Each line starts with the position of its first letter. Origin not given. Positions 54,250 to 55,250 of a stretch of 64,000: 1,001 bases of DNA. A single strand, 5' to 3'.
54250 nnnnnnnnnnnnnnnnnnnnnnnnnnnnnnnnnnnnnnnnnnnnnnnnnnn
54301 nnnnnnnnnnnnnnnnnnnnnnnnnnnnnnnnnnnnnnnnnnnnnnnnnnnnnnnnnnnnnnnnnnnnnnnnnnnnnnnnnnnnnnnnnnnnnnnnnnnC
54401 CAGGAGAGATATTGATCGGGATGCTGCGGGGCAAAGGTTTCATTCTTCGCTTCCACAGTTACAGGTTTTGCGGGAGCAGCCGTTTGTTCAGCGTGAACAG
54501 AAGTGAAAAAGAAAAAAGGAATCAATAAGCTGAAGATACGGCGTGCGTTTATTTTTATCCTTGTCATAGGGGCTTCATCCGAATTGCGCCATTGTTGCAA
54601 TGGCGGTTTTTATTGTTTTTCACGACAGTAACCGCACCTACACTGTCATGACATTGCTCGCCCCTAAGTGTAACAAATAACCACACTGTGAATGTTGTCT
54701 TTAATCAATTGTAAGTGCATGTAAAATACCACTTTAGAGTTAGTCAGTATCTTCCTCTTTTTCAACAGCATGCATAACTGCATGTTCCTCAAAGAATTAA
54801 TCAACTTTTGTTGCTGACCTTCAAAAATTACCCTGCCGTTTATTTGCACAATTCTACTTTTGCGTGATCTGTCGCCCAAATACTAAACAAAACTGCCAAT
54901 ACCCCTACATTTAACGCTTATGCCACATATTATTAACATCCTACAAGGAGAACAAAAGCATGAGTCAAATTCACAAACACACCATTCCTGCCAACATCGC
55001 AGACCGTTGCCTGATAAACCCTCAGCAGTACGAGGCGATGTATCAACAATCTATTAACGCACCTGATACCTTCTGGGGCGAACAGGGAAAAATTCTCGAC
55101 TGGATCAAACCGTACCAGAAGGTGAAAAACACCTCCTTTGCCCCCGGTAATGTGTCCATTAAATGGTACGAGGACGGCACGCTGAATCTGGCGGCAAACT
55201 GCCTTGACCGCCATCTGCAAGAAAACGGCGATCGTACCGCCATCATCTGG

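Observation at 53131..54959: NrfA CxxCK heme motif and the shared nrfA/acs divergent control region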

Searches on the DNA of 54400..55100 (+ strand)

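Call 4: search_dna_similar(query=window:54400-55100:+, collection=ecoli_genomes, mode=near, max_rows=15, rows=spread)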
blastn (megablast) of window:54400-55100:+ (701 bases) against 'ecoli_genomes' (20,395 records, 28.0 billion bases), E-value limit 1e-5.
Records with a match: 5414; places in all: 5416; records where one place covers at least 80% of the query: 5414.
Genomes with a match: 5413 of 5426; with a place that covers at least 80% of the query: 5413. Places per genome that has any: lowest 1, median 1, highest 2. On chromosomes: 5412 places; on plasmids: 4.
Best place of each record, by identity: >=99% 4645; 95-99% 768; 90-95% 1.
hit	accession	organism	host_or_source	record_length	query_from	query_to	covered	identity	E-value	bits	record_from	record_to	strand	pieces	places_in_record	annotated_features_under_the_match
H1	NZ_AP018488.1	Escherichia coli O157:H7 strain PV15-279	Homo sapiens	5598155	1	701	100%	100.0%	0e+0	1295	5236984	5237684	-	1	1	nrfA: ammonia-forming nitrite reductase cytochrome c552 subunit | acs: acetate--CoA ligase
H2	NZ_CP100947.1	Escherichia coli strain ET490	Hoplobatrachus rugulosus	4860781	1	701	100%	99.7%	0e+0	1284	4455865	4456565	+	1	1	nrfA: ammonia-forming nitrite reductase cytochrome c552 subunit | acs: acetate--CoA ligase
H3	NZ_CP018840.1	Escherichia coli strain KSC64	porcine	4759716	1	701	100%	99.4%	0e+0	1273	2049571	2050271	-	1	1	nrfA: ammonia-forming nitrite reductase cytochrome c552 subunit | acs: acetate--CoA ligase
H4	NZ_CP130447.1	Escherichia coli strain 11899A_LBHALD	Homo sapiens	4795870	1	701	100%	99.4%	0e+0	1273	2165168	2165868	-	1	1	nrfA: ammonia-forming nitrite reductase cytochrome c552 subunit | acs: acetate--CoA ligase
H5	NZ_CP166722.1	Escherichia coli strain CEA106S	Human biopsy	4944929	1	701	100%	99.4%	0e+0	1273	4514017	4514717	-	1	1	nrfA: ammonia-forming nitrite reductase cytochrome c552 subunit | acs: acetate--CoA ligase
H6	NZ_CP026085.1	Escherichia coli strain DH5alpha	-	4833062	1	701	100%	99.3%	0e+0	1267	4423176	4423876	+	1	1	nrfA: ammonia-forming nitrite reductase cytochrome c552 subunit | acs: acetate--CoA ligase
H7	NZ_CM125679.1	Escherichia coli strain 2020S05-013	Homo sapiens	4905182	1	701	100%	99.3%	0e+0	1267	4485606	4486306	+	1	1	nrfA: ammonia-forming nitrite reductase cytochrome c552 subunit | acs: acetate--CoA ligase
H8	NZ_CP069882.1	Escherichia coli strain FDAARGOS_1289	Homo sapiens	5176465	1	701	100%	99.3%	0e+0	1266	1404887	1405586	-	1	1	nrfA: ammonia-forming nitrite reductase cytochrome c552 subunit | acs: acetate--CoA ligase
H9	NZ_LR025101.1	Escherichia coli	-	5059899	1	701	100%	99.3%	0e+0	1266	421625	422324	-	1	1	nrfA: ammonia-forming nitrite reductase cytochrome c552 subunit | acs: acetate--CoA ligase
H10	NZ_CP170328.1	Escherichia coli strain BKQ37E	Homo sapiens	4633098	1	701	100%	99.1%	0e+0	1262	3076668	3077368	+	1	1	nrfA: ammonia-forming nitrite reductase cytochrome c552 subunit | acs: acetate--CoA ligase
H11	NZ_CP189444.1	Escherichia coli strain N1083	Homo sapiens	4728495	1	701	100%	99.1%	0e+0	1260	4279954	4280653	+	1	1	nrfA: ammonia-forming nitrite reductase cytochrome c552 subunit | acs: acetate--CoA ligase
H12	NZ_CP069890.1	Escherichia coli strain FDAARGOS_1295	Homo sapiens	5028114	1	701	100%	99.0%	0e+0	1254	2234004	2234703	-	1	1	nrfA: ammonia-forming nitrite reductase cytochrome c552 subunit | acs: acetate--CoA ligase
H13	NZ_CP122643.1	Escherichia coli strain ETEC4079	Sus scrofa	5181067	1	701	100%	98.9%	0e+0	1251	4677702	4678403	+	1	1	nrfA: ammonia-forming nitrite reductase cytochrome c552 subunit | acs: acetate--CoA ligase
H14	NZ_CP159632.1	Escherichia coli strain Z135-6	hospital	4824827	1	701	100%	98.7%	0e+0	1243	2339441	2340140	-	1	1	nrfA: ammonia-forming nitrite reductase cytochrome c552 subunit | acs: acetate--CoA ligase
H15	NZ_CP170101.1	Escherichia coli BL21 strain BL21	missing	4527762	1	701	86%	99.2%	0e+0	1083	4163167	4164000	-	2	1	nrfA: ammonia-forming nitrite reductase cytochrome c552 subunit | acs: acetate--CoA ligase | integrase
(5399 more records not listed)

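Call 5: get_annotated_region(hit=H1, flank=9000)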
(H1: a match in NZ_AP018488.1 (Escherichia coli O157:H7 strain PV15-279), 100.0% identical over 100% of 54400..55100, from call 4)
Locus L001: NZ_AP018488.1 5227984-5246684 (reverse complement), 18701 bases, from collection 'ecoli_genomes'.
description: Escherichia coli O157:H7 strain PV15-279 chromosome, complete genome
organism: Escherichia coli O157:H7 strain PV15-279 (NCBI taxid 83334)
replicon: chromosome; assembly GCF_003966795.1
host: Homo sapiens; source: -; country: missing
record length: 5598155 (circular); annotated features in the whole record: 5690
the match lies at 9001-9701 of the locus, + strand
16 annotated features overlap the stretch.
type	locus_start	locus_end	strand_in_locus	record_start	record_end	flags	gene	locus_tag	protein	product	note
CDS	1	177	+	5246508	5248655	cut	fdhF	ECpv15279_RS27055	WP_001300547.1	formate dehydrogenase subunit alpha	-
CDS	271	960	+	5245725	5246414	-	yjcO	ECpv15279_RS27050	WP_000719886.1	Sel1 family TPR-like repeat protein YjcO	-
CDS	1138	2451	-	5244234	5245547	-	gltP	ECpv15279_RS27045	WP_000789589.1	glutamate/aspartate:proton symporter GltP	-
CDS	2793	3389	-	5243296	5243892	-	nrfG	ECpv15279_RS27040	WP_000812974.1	heme lyase NrfEFG subunit NrfG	-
CDS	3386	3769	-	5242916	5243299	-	nrfF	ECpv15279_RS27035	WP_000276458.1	heme lyase NrfEFG subunit NrfF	-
CDS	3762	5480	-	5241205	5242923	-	nrfE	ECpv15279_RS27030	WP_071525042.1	heme lyase CcmF/NrfE family subunit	-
CDS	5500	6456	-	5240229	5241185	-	nrfD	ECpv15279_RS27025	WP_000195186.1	cytochrome c nitrite reductase subunit NrfD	-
CDS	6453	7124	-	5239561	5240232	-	nrfC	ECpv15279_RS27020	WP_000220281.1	cytochrome c nitrite reductase Fe-S protein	-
CDS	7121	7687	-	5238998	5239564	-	nrfB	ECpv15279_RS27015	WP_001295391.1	cytochrome c nitrite reductase pentaheme subunit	-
CDS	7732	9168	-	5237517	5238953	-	nrfA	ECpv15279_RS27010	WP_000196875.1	ammonia-forming nitrite reductase cytochrome c552 subunit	-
CDS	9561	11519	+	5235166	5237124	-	acs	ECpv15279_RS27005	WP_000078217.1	acetate--CoA ligase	-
CDS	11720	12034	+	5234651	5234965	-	yjcH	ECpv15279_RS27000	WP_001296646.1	DUF485 domain-containing protein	-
CDS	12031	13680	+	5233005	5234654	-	actP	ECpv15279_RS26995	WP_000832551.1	cation/acetate symporter ActP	-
CDS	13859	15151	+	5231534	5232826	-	espX5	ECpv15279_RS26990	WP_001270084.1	T3SS effector pentapeptide repeat protein EspX5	-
CDS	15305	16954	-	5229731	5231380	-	yjcE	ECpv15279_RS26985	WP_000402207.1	Na+/H+ antiporter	-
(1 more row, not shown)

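Call 34: search_dna_similar(query=window:54639-54695:+, collection=ecoli_genomes, mode=near, max_rows=60, rows=spread)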
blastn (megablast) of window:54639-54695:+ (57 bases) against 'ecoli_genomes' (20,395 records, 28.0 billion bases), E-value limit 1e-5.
Records with a match: 4912; places in all: 4913; records where one place covers at least 80% of the query: 4912.
Genomes with a match: 4911 of 5426; with a place that covers at least 80% of the query: 4911. Places per genome that has any: lowest 1, median 1, highest 2. On chromosomes: 4910 places; on plasmids: 3.
Best place of each record, by identity: >=99% 295; 95-99% 4564; 90-95% 53.
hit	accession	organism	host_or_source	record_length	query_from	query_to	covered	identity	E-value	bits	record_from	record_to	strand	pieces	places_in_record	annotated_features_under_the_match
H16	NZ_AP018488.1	Escherichia coli O157:H7 strain PV15-279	Homo sapiens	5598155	1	57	100%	100.0%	7e-21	106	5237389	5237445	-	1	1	none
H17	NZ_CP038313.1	Escherichia coli O157:H7 strain OK1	Homo sapiens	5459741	1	57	100%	100.0%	7e-21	106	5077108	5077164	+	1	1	none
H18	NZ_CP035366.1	Escherichia coli O157:H7 strain C1-057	Rectal fecal grab samples from a ...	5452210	1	57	100%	100.0%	7e-21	106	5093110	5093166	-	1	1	none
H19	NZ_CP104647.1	Escherichia coli strain PNUSAE008406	missing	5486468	1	57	100%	100.0%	7e-21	106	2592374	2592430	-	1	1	none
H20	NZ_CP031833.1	Escherichia coli strain 2452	Homo sapiens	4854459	1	57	100%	98.2%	3e-19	100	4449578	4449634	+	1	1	none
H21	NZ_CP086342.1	Escherichia coli strain ESY001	Homo sapiens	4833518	1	57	100%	98.2%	3e-19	100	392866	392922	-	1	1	none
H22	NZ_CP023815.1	Escherichia coli strain IMT16316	wild bird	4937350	1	57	100%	98.2%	3e-19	100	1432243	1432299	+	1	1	none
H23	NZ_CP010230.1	Escherichia coli strain S21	not applicable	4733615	1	57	100%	98.2%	3e-19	100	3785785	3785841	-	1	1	none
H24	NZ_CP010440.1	Escherichia coli K-12 strain K-12 MG1655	not applicable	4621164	1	57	100%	98.2%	3e-19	100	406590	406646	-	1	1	none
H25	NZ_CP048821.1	Escherichia coli strain QEC11-421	Homo sapiens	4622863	1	57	100%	98.2%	3e-19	100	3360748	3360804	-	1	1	none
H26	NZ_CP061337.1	Escherichia coli strain M11957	Homo sapiens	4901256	1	57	100%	98.2%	3e-19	100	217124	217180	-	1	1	none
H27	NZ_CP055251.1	Escherichia coli strain AH01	chicken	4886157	1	57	100%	98.2%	3e-19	100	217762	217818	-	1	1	none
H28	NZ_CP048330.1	Escherichia coli strain 10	environment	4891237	1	57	100%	98.2%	3e-19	100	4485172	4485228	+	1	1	none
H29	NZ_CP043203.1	Escherichia coli O16:H48 strain PG20180058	mouse gut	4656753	1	57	100%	98.2%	3e-19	100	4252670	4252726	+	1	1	none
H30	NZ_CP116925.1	Escherichia coli strain MLI104K2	Homo sapiens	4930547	1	57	100%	98.2%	3e-19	100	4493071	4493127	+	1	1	none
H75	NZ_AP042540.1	Escherichia coli strain OkiPb01689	bovine feces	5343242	1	57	100%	93.0%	3e-14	84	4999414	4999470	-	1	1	none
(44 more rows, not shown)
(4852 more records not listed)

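Call 47: get_annotated_region(hit=H15, flank=1500)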
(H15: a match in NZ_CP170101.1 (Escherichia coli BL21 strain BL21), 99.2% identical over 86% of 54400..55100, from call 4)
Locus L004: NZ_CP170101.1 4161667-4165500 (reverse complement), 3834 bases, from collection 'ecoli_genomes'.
description: Escherichia coli BL21 chromosome, complete genome
organism: Escherichia coli BL21 strain BL21 (NCBI taxid 511693)
replicon: chromosome; assembly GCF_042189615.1
host: missing; source: -; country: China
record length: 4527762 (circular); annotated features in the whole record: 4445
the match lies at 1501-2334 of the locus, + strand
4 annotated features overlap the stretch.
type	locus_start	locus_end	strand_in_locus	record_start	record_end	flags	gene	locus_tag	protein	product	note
CDS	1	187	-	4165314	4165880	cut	nrfB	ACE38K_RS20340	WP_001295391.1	cytochrome c nitrite reductase pentaheme subunit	-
CDS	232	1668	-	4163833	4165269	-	nrfA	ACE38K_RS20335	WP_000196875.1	ammonia-forming nitrite reductase cytochrome c552 subunit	-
CDS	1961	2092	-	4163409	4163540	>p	-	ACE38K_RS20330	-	integrase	incomplete; partial in the middle of a contig; missing C-terminus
CDS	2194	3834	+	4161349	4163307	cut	acs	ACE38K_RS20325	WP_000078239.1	acetate--CoA ligase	-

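Call 48: search_dna_similar(query=window:54639-54695:+, collection=ecoli_genomes, mode=near, max_rows=60, rows=best)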
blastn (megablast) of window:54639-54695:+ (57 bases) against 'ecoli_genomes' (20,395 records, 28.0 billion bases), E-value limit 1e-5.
Records with a match: 4912; places in all: 4913; records where one place covers at least 80% of the query: 4912.
Genomes with a match: 4911 of 5426; with a place that covers at least 80% of the query: 4911. Places per genome that has any: lowest 1, median 1, highest 2. On chromosomes: 4910 places; on plasmids: 3.
Best place of each record, by identity: >=99% 295; 95-99% 4564; 90-95% 53.
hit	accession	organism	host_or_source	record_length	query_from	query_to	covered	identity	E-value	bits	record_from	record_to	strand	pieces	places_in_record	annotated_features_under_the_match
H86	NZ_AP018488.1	Escherichia coli O157:H7 strain PV15-279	Homo sapiens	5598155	1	57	100%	100.0%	7e-21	106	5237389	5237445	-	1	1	none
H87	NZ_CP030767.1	Escherichia coli strain 2017C-4109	missing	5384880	1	57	100%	100.0%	7e-21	106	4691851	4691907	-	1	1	none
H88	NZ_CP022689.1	Escherichia coli strain CDC#03-98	missing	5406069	1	57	100%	100.0%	7e-21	106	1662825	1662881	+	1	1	none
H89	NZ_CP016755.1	Escherichia coli strain FORC_044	Homo sapiens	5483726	1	57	100%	100.0%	7e-21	106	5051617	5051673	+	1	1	none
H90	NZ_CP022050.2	Escherichia coli O157 strain FDAARGOS_293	Homo sapiens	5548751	1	57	100%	100.0%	7e-21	106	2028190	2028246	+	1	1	none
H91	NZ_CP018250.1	Escherichia coli strain 10671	Cattle faeces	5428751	1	57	100%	100.0%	7e-21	106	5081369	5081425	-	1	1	none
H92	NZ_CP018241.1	Escherichia coli strain 319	missing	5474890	1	57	100%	100.0%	7e-21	106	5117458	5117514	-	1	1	none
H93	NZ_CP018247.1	Escherichia coli strain 7784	Cattle faeces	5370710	1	57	100%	100.0%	7e-21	106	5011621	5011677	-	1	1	none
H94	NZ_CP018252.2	Escherichia coli strain 9000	Cattle faeces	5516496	1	57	100%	100.0%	7e-21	106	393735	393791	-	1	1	none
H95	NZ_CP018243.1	Escherichia coli strain 350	missing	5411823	1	57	100%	100.0%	7e-21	106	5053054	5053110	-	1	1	none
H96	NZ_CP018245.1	Escherichia coli strain 472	missing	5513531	1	57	100%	100.0%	7e-21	106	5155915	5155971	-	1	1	none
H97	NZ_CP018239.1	Escherichia coli strain 272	missing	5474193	1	57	100%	100.0%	7e-21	106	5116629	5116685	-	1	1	none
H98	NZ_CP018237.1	Escherichia coli strain 155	missing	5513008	1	57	100%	100.0%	7e-21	106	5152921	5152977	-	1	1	none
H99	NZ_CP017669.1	Escherichia coli O157:H7 strain PA20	stool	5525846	1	57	100%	100.0%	7e-21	106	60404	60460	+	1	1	none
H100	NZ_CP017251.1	Escherichia coli strain NADC 5570/86-24/6564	not applicable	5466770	1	57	100%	100.0%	7e-21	106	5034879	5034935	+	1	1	none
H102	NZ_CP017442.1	Escherichia coli O157:H7 strain 4276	Cattle Hide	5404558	1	57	100%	100.0%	7e-21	106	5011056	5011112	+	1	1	none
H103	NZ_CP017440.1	Escherichia coli O157:H7 strain 3384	Cattle Hide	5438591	1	57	100%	100.0%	7e-21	106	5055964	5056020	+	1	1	none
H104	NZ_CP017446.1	Escherichia coli O157:H7 strain 9234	Cattle Hide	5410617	1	57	100%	100.0%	7e-21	106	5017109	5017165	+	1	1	none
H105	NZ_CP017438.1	Escherichia coli O157:H7 strain 2159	Cattle Hide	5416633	1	57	100%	100.0%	7e-21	106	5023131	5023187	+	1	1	none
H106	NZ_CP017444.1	Escherichia coli O157:H7 strain 8368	Cattle Hide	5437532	1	57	100%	100.0%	7e-21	106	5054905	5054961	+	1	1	none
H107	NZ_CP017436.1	Escherichia coli O157:H7 strain 2149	Cattle Hide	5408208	1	57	100%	100.0%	7e-21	106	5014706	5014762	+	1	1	none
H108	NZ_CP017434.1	Escherichia coli O157:H7 strain 1130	Cattle Hide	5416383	1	57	100%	100.0%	7e-21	106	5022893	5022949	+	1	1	none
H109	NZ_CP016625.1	Escherichia coli O157:H7 strain FRIK944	Bos taurus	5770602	1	57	100%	100.0%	7e-21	106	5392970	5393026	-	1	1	none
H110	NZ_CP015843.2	Escherichia coli O157:H7 strain FRIK2455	Bos taurus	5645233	1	57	100%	100.0%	7e-21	106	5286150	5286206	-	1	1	none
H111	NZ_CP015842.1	Escherichia coli O157:H7 strain FRIK2533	water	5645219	1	57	100%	100.0%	7e-21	106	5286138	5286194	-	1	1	none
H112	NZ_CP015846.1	Escherichia coli O157:H7 strain FRIK2069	Bos taurus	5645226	1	57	100%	100.0%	7e-21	106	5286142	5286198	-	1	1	none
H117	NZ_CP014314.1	Escherichia coli O157:H7 strain JEONG-1266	Bos taurus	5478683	1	57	100%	100.0%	7e-21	106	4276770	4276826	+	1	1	none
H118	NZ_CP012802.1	Escherichia coli O157:H7 strain WS4202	derived from CIP 106327 (Collection de ...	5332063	1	57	100%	100.0%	7e-21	106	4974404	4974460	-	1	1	none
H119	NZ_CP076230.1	Escherichia coli O157:H7 strain Rafaela_II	Rectal swab of live bovine cattle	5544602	1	57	100%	100.0%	7e-21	106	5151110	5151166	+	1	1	none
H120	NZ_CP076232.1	Escherichia coli O157:H7 strain 7.1_Anguil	Rectal swab of live bovine cattle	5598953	1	57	100%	100.0%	7e-21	106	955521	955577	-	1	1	none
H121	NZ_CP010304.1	Escherichia coli O157:H7 str. SS52 strain SS52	Cattle feces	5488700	1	57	100%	100.0%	7e-21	106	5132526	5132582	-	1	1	none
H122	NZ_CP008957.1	Escherichia coli O157:H7 str. EDL933 strain EDL933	-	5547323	1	57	100%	100.0%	7e-21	106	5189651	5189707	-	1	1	none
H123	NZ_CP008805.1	Escherichia coli O157:H7 str. SS17 strain SS17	Cattle feces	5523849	1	57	100%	100.0%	7e-21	106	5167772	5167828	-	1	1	none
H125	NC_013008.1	Escherichia coli O157:H7 str. TW14359 strain TW14359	-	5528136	1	57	100%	100.0%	7e-21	106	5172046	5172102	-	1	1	none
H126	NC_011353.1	Escherichia coli O157:H7 str. EC4115 strain EC4115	-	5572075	1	57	100%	100.0%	7e-21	106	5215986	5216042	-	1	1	none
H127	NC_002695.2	Escherichia coli O157:H7 str. Sakai strain Sakai substr. ...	Homo sapiens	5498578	1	57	100%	100.0%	7e-21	106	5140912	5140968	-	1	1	none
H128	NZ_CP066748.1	Escherichia coli O157:H7 strain ECP19-2498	missing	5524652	1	57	100%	100.0%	7e-21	106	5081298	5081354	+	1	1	none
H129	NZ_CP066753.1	Escherichia coli O157:H7 strain ECP19-598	missing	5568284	1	57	100%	100.0%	7e-21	106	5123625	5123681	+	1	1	none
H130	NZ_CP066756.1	Escherichia coli O157:H7 strain ECP19-798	missing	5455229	1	57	100%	100.0%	7e-21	106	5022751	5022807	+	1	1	none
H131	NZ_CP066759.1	Escherichia coli O157:H7 strain ECP19-198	missing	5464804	1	57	100%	100.0%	7e-21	106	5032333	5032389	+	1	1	none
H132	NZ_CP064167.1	Escherichia coli O157:H7 strain Wll001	Homo sapiens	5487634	1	57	100%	100.0%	7e-21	106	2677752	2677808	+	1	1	none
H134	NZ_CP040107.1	Escherichia coli O157:H7 strain MB9-1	cattle feces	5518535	1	57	100%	100.0%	7e-21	106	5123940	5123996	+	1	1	none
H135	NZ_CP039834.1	Escherichia coli O157:H7 strain MB41-1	cattle feces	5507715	1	57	100%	100.0%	7e-21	106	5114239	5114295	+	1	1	none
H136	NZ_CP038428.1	Escherichia coli O157:H7 strain 611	bovine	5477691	1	57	100%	100.0%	7e-21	106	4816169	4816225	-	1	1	none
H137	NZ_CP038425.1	Escherichia coli O157:H7 strain 2571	bovine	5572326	1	57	100%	100.0%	7e-21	106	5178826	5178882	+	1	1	none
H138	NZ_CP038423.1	Escherichia coli O157:H7 strain 7409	bovine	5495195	1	57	100%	100.0%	7e-21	106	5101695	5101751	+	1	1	none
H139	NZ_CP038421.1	Escherichia coli O157:H7 strain 7636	bovine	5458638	1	57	100%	100.0%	7e-21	106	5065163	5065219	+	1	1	none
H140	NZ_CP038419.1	Escherichia coli O157:H7 strain 2-6-2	cattle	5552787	1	57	100%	100.0%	7e-21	106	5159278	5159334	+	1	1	none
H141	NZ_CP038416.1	Escherichia coli O157:H7 strain 3-5-1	cattle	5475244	1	57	100%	100.0%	7e-21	106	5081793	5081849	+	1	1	none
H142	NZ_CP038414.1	Escherichia coli O157:H7 strain 17B6-2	cattle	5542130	1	57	100%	100.0%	7e-21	106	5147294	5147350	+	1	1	none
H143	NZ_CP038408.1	Escherichia coli O157:H7 strain 86-24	Homo sapiens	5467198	1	57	100%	100.0%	7e-21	106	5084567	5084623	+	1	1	none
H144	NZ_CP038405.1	Escherichia coli O157:H7 strain ATCC 35150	Homo sapiens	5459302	1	57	100%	100.0%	7e-21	106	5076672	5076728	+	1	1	none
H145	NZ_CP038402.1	Escherichia coli O157:H7 strain BB24-1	cattle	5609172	1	57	100%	100.0%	7e-21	106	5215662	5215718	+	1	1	none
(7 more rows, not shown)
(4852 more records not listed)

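Call 50: get_annotated_region(hit=H10, flank=0)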
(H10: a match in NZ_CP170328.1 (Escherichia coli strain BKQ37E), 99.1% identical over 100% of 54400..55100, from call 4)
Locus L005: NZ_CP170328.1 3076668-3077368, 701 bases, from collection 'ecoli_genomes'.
description: Escherichia coli strain BKQ37E chromosome, complete genome
organism: Escherichia coli strain BKQ37E (NCBI taxid 562)
replicon: chromosome; assembly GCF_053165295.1
host: Homo sapiens; source: -; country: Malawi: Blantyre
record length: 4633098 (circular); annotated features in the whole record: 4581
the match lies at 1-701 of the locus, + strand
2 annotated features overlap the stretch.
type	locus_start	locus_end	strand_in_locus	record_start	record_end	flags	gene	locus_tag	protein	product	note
CDS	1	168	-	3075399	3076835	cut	nrfA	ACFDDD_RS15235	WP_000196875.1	ammonia-forming nitrite reductase cytochrome c552 subunit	-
CDS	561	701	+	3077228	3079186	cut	acs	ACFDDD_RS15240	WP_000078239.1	acetate--CoA ligase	-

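Call 51: get_annotated_region(hit=H11, flank=0)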
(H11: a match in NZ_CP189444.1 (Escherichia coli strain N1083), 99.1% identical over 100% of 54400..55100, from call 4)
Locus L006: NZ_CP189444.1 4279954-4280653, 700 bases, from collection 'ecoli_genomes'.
description: Escherichia coli strain N1083 chromosome, complete genome
organism: Escherichia coli strain N1083 (NCBI taxid 562)
replicon: chromosome; assembly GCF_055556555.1
host: Homo sapiens; source: -; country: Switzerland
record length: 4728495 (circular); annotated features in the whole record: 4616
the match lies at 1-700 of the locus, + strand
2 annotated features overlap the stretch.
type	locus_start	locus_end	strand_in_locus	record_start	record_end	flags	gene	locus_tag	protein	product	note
CDS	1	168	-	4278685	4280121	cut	nrfA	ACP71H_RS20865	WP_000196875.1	ammonia-forming nitrite reductase cytochrome c552 subunit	-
CDS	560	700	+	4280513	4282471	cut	acs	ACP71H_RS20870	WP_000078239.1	acetate--CoA ligase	-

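Call 52: get_annotated_region(hit=H12, flank=0)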
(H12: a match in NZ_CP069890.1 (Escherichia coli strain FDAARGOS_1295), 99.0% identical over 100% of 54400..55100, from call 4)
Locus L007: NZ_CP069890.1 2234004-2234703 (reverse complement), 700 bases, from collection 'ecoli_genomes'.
description: Escherichia coli strain FDAARGOS_1295 chromosome, complete genome
organism: Escherichia coli strain FDAARGOS_1295 (NCBI taxid 562)
replicon: chromosome; assembly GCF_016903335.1
host: Homo sapiens; source: missing; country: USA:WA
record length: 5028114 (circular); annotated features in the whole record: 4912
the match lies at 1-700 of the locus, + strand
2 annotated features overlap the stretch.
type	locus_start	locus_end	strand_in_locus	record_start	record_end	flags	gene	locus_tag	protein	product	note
CDS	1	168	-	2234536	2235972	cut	nrfA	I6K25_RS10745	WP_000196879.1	ammonia-forming nitrite reductase cytochrome c552 subunit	-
CDS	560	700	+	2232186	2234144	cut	acs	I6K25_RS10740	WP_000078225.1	acetate--CoA ligase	-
